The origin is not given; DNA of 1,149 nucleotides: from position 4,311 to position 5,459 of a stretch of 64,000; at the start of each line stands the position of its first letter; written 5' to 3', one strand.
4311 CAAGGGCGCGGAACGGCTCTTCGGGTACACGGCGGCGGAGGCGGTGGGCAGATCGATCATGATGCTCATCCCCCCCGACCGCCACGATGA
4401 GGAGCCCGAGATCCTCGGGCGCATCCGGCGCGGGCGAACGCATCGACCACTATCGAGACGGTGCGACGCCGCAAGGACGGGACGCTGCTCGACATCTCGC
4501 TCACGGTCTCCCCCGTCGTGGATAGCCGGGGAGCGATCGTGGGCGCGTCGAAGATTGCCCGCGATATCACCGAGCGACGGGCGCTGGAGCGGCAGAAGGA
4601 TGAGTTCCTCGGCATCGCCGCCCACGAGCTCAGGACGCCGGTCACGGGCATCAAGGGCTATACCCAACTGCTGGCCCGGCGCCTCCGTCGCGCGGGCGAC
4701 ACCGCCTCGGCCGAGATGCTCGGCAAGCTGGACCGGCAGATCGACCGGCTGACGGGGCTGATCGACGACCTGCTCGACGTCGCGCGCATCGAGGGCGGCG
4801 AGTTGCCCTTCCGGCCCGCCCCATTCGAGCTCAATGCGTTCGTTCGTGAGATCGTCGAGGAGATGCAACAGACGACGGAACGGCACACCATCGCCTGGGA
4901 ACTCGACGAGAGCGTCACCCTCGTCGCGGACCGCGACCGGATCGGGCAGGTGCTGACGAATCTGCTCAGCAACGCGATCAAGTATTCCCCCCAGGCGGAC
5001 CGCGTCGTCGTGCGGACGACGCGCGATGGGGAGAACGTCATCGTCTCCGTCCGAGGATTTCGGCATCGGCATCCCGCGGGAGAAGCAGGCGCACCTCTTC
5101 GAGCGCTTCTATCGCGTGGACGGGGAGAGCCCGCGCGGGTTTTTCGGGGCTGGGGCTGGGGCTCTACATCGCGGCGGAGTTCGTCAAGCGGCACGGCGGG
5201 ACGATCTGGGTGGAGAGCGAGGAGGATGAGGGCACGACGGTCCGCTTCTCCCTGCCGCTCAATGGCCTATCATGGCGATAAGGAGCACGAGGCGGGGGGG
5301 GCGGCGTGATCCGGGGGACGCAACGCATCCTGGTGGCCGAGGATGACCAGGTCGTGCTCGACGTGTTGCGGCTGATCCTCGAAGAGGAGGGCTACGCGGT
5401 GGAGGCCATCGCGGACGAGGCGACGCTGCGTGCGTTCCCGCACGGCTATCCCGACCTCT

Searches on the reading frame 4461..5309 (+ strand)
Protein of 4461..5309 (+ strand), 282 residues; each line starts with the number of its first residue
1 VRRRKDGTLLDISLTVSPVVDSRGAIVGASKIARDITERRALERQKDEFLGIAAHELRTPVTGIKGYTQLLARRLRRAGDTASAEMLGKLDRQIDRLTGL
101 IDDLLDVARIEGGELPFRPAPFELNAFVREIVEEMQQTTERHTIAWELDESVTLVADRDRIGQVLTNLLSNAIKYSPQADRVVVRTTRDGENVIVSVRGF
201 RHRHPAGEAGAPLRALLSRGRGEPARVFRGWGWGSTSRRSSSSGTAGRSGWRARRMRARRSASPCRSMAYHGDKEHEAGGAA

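Call 8: search_protein_families(library=pfam, proteins=[window:4461-5309:+], max_evalue=0.01)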
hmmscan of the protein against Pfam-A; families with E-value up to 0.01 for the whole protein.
window:4461-5309:+ (282 aa): 4 families
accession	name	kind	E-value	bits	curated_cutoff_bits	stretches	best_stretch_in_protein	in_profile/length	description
PF00512.31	HisKA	-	2.2e-18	66.5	26.9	1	45-113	1-66/66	His Kinase A (phospho-acceptor) domain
PF02518.31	HATPase_c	-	7.7e-07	30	26.4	1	157-198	2-43/111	Histidine kinase-, DNA gyrase B-, and HSP90-like ATPase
PF13426.13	PAS_9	-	0.0014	19.3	27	0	3-38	68-103/103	PAS domain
PF08448.16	PAS_4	-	0.0019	18.8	23.1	0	12-41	81-110/110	PAS fold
